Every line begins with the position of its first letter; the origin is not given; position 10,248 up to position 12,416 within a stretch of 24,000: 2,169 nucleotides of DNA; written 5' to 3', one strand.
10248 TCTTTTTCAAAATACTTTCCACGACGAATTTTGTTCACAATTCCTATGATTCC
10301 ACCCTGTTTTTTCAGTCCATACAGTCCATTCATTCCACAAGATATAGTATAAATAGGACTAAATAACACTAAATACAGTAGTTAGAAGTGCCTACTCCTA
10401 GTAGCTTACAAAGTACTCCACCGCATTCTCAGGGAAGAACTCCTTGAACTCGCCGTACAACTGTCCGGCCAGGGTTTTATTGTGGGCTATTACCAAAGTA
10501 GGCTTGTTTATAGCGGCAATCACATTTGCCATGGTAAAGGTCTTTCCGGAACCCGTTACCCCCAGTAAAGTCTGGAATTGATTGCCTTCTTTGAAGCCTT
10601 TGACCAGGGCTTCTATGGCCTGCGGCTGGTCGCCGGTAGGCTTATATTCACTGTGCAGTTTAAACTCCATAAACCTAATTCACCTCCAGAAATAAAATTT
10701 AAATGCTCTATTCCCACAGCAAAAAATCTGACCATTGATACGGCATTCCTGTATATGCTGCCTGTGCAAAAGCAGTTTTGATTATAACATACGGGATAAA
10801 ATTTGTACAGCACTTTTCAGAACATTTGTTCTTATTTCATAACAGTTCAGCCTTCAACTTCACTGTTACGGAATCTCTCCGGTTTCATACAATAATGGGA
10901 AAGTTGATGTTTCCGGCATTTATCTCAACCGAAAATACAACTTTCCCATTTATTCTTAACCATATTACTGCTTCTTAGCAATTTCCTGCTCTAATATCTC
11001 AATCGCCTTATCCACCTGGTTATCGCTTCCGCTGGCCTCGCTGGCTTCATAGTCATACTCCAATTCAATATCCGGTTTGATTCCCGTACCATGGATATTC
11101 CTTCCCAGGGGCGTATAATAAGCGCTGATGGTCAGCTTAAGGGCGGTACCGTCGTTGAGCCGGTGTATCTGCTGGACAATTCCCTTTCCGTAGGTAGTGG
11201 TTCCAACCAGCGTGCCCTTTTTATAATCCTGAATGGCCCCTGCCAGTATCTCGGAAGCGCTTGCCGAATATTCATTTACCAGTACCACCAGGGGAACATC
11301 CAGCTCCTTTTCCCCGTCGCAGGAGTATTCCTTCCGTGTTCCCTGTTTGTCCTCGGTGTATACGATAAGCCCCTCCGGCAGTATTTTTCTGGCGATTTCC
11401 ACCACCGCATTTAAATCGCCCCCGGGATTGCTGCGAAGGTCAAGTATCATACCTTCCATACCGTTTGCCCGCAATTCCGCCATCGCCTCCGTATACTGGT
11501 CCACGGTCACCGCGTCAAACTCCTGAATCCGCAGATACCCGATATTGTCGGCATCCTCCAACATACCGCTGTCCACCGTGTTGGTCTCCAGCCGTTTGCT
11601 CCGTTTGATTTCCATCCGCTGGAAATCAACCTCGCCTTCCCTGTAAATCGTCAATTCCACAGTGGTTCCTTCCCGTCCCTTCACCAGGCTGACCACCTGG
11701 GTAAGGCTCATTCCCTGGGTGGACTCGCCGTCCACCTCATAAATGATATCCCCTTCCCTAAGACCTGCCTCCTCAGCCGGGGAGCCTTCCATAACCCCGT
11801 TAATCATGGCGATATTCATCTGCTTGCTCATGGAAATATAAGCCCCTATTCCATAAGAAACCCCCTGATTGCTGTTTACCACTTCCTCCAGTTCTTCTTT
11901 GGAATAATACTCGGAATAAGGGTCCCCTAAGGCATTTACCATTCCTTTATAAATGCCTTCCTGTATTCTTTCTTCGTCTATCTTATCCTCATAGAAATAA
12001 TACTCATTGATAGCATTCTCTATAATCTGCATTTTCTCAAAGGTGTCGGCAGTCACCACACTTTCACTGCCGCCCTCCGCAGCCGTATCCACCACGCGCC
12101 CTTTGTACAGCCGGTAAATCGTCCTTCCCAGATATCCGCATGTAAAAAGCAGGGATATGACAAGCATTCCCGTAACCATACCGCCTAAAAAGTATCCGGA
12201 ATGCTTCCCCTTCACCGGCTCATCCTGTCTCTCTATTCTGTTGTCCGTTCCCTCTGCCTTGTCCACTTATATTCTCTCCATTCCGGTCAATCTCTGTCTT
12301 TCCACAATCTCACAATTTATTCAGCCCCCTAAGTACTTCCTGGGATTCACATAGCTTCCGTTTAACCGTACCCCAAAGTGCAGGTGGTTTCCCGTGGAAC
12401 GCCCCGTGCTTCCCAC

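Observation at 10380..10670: uvrB is split at codon 90 by the mobile element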

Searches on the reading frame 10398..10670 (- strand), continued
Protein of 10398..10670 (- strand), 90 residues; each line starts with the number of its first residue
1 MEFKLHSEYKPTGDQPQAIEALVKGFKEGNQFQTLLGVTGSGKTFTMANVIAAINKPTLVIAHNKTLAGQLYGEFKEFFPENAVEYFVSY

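Call 72: find_encoding_contigs(protein=P0360, flank=10000, max_places=6)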
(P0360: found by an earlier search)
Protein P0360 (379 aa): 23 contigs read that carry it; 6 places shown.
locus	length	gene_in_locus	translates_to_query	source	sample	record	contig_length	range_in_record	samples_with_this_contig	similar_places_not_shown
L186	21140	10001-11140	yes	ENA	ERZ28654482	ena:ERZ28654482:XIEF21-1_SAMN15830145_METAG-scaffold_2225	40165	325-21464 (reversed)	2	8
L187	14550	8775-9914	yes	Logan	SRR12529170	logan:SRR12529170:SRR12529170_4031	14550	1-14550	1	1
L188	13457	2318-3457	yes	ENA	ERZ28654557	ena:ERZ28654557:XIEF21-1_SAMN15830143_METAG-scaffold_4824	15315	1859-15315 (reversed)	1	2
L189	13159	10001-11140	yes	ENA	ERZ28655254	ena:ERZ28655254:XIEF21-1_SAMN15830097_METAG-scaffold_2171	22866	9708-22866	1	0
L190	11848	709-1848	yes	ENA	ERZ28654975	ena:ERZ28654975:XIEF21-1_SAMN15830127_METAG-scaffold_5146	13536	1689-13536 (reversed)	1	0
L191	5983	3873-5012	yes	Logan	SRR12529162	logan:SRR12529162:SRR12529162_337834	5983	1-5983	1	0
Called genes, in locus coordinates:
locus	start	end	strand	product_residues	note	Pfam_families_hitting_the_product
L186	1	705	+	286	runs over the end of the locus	PF01209:Ubie_methyltran, PF13489:Methyltransf_23, PF02353:CMAS (weak), PF13847:Methyltransf_31, PF08241:Methyltransf_11, PF08242:Methyltransf_12, PF13649:Methyltransf_25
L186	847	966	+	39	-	-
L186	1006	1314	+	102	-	PF04851:ResIII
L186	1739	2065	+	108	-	-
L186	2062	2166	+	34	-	-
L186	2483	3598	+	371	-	PF01139:RtcB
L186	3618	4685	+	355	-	PF13191:AAA_16 (faint), PF00004:AAA, PF07726:AAA_3 (weak), PF07728:AAA_5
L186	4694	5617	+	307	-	PF13203:DUF2201_N (faint)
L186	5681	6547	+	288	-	PF09967:DUF2201 (faint)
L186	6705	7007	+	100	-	PF00239:Resolvase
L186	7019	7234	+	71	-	PF13443:HTH_26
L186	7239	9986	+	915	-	PF00270:DEAD, PF04851:ResIII, PF18766:SWI2_SNF2, PF00271:Helicase_C (faint), PF08463:EcoEI_R_C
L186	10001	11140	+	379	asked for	PF01420:Methylase_S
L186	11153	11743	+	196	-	PF04471:Mrr_cat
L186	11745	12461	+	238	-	-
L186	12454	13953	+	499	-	PF12161:HsdM_N (weak), PF02384:N6_Mtase, PF01170:UPF0020 (weak), PF07669:Eco57I (weak)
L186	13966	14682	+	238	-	PF12686:DUF3800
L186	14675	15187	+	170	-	-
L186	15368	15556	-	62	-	PF08845:SymE_toxin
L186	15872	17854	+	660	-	PF00270:DEAD (faint), PF04851:ResIII, PF17757:UvrB_inter, PF27431:UvrB_3rd, PF00271:Helicase_C, PF12344:UvrB, PF02151:UVR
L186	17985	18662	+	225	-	PF01987:AIM24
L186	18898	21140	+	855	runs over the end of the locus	?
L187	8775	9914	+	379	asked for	PF01420:Methylase_S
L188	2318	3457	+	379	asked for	PF01420:Methylase_S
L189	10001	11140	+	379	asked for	PF01420:Methylase_S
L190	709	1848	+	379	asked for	PF01420:Methylase_S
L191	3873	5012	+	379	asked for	PF01420:Methylase_S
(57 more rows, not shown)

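Call 85: search_protein_families(library=pfam, proteins=[L072:2949-3458:+, L072:3620-4006:+, L072:4009-4326:+, L072:4340-4714:+, L072:4692-5396:+, L072:5424-6872:+, L072:6984-7376:+, L072:7965-8492:+, L072:9066-9353:+, L072:8681-8899:+], max_evalue=0.01)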
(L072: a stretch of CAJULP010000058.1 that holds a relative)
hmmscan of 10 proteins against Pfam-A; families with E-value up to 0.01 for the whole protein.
L072:2949-3458:+ (169 aa): 0 families

L072:3620-4006:+ (128 aa): 6 families
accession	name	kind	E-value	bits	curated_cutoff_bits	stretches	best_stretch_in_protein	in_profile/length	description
PF00392.27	GntR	-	5e-16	58.5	27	1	13-76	1-64/64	Bacterial regulatory proteins, gntR family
PF14502.12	HTH_41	-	1e-06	28.5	25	1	31-67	1-37/48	Helix-turn-helix domain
PF13730.12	HTH_36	-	8.3e-05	22.8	25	1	31-66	20-55/55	Helix-turn-helix domain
PF08279.18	HTH_11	-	0.00081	19.7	25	1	38-73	17-53/55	HTH domain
PF02082.26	Rrf2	-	0.0013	19.4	30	0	34-74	21-62/132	Iron-dependent Transcriptional regulator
PF14394.12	DUF4423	-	0.0068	16.7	30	1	30-76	30-75/165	Domain of unknown function (DUF4423)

L072:4009-4326:+ (105 aa): 0 families

L072:4340-4714:+ (124 aa): 2 families
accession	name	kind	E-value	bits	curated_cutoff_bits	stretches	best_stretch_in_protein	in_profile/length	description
PF13346.12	ABC2_membrane_5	-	3.9e-12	46.6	25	1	15-109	33-130/205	ABC-2 family transporter protein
PF12730.13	ABC2_membrane_4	-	0.00032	21.2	27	1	16-98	55-142/179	ABC-2 family transporter protein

L072:4692-5396:+ (234 aa): 2 families
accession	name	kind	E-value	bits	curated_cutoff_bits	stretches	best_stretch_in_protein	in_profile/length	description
PF04397.21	LytTR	-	3.6e-18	66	22.6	1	140-224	5-94/98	LytTr DNA-binding domain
PF00072.30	Response_reg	-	1.6e-14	54.5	30.2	1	4-114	1-109/111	Response regulator receiver domain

L072:5424-6872:+ (482 aa): 3 families
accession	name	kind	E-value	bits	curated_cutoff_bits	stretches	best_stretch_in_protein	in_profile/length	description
PF14501.12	HATPase_c_5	-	9.6e-18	64.4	22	1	350-439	2-101/102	GHKL domain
PF14689.11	SPOB_a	-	9.4e-07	28.8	28.1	1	256-307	4-55/62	Sensor_kinase_SpoOB-type, alpha-helical domain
PF02518.31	HATPase_c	-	9.4e-05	23.3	26.4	1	354-435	6-105/111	Histidine kinase-, DNA gyrase B-, and HSP90-like ATPase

L072:6984-7376:+ (130 aa): 0 families

L072:7965-8492:+ (175 aa): 0 families

L072:9066-9353:+ (95 aa): 1 family
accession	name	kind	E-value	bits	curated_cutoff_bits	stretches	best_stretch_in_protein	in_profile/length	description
PF00583.31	Acetyltransf_1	-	0.0022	18.7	20.7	1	21-61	56-96/116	Acetyltransferase (GNAT) family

L072:8681-8899:+ (72 aa): 0 families

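Call 86: search_dna_similar(query=window:10401-10670:-, collection=plasmids, mode=protein, max_rows=30, max_evalue=1e-15)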
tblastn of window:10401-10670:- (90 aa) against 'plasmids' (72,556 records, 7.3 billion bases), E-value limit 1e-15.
Records with a match: 204; places in all: 206; records where one place covers at least 80% of the query: 204.
Best place of each record, by identity: 60-80% 197; <60% 7.
By first word of the organism name: Enterobacter 30; Klebsiella 23; Escherichia 21; Citrobacter 14; Bacillus 11; Acinetobacter 8; Azospirillum 8; Salmonella 5; Phaeobacter 5; Thioclava 5; and 45 more.
By predicted mobility (MOB-suite, as given by PLSDB): conjugative 101; non-mobilizable 83; mobilizable 20.
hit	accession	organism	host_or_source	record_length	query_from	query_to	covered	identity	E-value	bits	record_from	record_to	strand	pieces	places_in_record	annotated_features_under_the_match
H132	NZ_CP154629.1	Acetoanaerobium noterae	cell culture,Sludge of a digestion ...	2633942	1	90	100%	76.7%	1e-39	145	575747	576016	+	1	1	none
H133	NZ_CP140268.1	Priestia megaterium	Single cell,ginseng rhizosphere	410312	2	90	99%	75.3%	9e-39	142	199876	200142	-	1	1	uvrB: excinuclease ABC subunit UvrB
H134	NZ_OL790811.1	Proteus mirabilis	-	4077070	3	90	98%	73.9%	1e-37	139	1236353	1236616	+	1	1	none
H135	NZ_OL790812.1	Proteus mirabilis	-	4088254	3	90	98%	73.9%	1e-37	139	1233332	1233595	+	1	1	none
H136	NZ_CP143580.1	Enterococcus faecalis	Homo sapiens,bacterial isolate,sonicate ...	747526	3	90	98%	73.9%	2e-36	135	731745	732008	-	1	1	uvrB: excinuclease ABC subunit UvrB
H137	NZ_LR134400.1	Listeria monocytogenes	Homo sapiens,Vein blood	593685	2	90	99%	73.0%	1e-37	139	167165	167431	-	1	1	uvrB: excinuclease ABC subunit UvrB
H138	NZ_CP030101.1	Listeria monocytogenes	Environment,water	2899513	2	90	99%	73.0%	1e-37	139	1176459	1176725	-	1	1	none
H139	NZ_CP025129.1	Planococcus sp. MB-3u-03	-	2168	2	90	99%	70.8%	1e-37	139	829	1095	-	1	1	DEAD/DEAH box helicase family protein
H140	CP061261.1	Escherichia coli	Homo sapiens,cell culture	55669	3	90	98%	71.6%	3e-36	135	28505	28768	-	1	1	uvrB: excinuclease ABC subunit B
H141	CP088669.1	Escherichia coli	Homo sapiens,blood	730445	3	90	98%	71.6%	3e-36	135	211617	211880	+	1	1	uvrB: excinuclease ABC subunit B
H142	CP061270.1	Escherichia coli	Sheep,cell culture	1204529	3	90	98%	71.6%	3e-36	135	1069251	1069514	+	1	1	uvrB: excinuclease ABC subunit B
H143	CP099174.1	Escherichia coli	culture,Pooled soil sample collected ...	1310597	3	90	98%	71.6%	3e-36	135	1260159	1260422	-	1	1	uvrB: excinuclease ABC subunit UvrB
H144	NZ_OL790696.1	Escherichia coli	-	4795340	3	90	98%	71.6%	3e-36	135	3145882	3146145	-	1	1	none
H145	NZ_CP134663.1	Escherichia coli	Larus michahellis,bacteria,cloaca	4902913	3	90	98%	71.6%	3e-36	135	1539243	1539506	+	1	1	none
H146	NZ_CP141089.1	Escherichia coli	Homo sapiens,Infected Human Urine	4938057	3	90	98%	71.6%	3e-36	135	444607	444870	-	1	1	none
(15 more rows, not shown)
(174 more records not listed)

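Call 96: search_protein_families(library=pfam, proteins=[L061:5741-7084:+, L061:4528-5754:+, L061:2253-4304:+, L061:7159-7797:+, L061:198-1457:-, L061:1486-2175:-, L061:4356-4544:+], max_evalue=0.001)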
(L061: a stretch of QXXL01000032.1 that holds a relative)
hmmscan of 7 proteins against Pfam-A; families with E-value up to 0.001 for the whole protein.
L061:5741-7084:+ (447 aa): 4 families
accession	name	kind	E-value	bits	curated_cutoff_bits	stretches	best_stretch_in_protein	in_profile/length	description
PF00589.27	Phage_integrase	-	6.2e-15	55.8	27.1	1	193-385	2-166/172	Phage integrase family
PF14659.12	Phage_int_SAM_3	-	2e-12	47.6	22.6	1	79-134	2-55/58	Phage integrase, N-terminal SAM-like domain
PF14657.12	Arm-DNA-bind_4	-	6.9e-06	26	22.3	1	28-69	2-45/47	Arm DNA-binding domain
PF22022.2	Phage_int_M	-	2.7e-05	24.8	27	1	85-171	7-92/96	Phage integrase central domain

L061:4528-5754:+ (408 aa): 2 families
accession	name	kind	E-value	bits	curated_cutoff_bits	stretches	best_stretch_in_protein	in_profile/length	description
PF00589.27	Phage_integrase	-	5.5e-20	72.3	27.1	1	213-385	29-169/172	Phage integrase family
PF14657.12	Arm-DNA-bind_4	-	8e-05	22.6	22.3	1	30-69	2-43/47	Arm DNA-binding domain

L061:2253-4304:+ (683 aa): 3 families
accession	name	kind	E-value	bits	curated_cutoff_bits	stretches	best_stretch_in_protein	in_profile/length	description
PF00271.37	Helicase_C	-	1.6e-07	32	23.5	1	273-391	3-105/110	Helicase conserved C-terminal domain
PF04851.21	ResIII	-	4.6e-07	30.3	22.5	1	40-171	25-163/164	Type III restriction enzyme, res subunit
PF00270.35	DEAD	-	2.6e-05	24.5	26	0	49-172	25-162/167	DEAD/DEAH box helicase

L061:7159-7797:+ (212 aa): 0 families

L061:198-1457:- (419 aa): 0 families

L061:1486-2175:- (229 aa): 0 families

L061:4356-4544:+ (62 aa): 0 families

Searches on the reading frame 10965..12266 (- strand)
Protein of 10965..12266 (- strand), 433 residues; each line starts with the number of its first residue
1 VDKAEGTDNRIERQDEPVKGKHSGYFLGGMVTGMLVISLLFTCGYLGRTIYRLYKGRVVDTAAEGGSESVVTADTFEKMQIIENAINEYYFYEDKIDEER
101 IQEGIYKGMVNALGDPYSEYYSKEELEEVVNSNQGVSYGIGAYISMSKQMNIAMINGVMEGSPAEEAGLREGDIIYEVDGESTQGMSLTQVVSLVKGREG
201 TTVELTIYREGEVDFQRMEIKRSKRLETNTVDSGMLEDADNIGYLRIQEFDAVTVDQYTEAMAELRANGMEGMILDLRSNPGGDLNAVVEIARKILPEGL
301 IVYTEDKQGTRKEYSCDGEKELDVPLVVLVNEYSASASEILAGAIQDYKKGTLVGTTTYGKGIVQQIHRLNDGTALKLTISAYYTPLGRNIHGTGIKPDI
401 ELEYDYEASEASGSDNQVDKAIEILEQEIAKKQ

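Call 15: find_encoding_contigs(protein=window:10965-12266:-, flank=10000, max_places=10)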
Protein window:10965-12266:- (433 aa): 3 contigs read that carry it; 3 places shown.
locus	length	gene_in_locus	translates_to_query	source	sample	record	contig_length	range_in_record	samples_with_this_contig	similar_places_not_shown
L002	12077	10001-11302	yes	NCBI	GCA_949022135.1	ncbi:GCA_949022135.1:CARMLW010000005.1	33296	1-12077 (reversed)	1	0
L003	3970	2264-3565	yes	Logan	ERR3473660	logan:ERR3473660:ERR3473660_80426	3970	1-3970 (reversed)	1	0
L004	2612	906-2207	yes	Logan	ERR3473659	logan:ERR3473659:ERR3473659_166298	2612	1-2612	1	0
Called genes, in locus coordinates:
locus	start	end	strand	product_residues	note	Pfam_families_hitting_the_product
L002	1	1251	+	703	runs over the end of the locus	PF12437:GSIII_N, PF00120:Gln-synt_C, PF18318:Gln-synt_C-ter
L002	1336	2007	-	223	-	-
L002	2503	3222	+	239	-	PF01643:Acyl-ACP_TE, PF13279:4HBT_2 (faint), PF20791:Acyl-ACP_TE_C (weak)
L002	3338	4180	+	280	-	PF13509:S1_2, PF21543:CvfB_2nd (weak), PF17783:WHD_CvfB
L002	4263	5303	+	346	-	PF02517:Rce1-like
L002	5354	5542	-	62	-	PF14070:YjfB_motility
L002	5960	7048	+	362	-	PF17853:GGDEF_2, PF13556:HTH_30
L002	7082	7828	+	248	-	PF00005:ABC_tran, PF20720:nSTAND3 (faint), PF02463:SMC_N (weak), PF13304:AAA_21 (weak)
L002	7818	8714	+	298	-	PF18075:FtsX_ECD, PF02687:FtsX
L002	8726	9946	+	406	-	PF24568:CC_PcsB, PF01551:Peptidase_M23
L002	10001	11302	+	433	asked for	PF22694:CtpB_N-like, PF00595:PDZ, PF13180:PDZ_2, PF17820:PDZ_6, PF03572:Peptidase_S41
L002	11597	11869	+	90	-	PF04851:ResIII, PF00270:DEAD (faint)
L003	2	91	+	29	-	?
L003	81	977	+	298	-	PF18075:FtsX_ECD, PF02687:FtsX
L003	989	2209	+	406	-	PF24568:CC_PcsB, PF01551:Peptidase_M23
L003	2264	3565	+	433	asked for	PF22694:CtpB_N-like, PF00595:PDZ, PF13180:PDZ_2, PF17820:PDZ_6, PF03572:Peptidase_S41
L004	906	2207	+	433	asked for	PF22694:CtpB_N-like, PF00595:PDZ, PF13180:PDZ_2, PF17820:PDZ_6, PF03572:Peptidase_S41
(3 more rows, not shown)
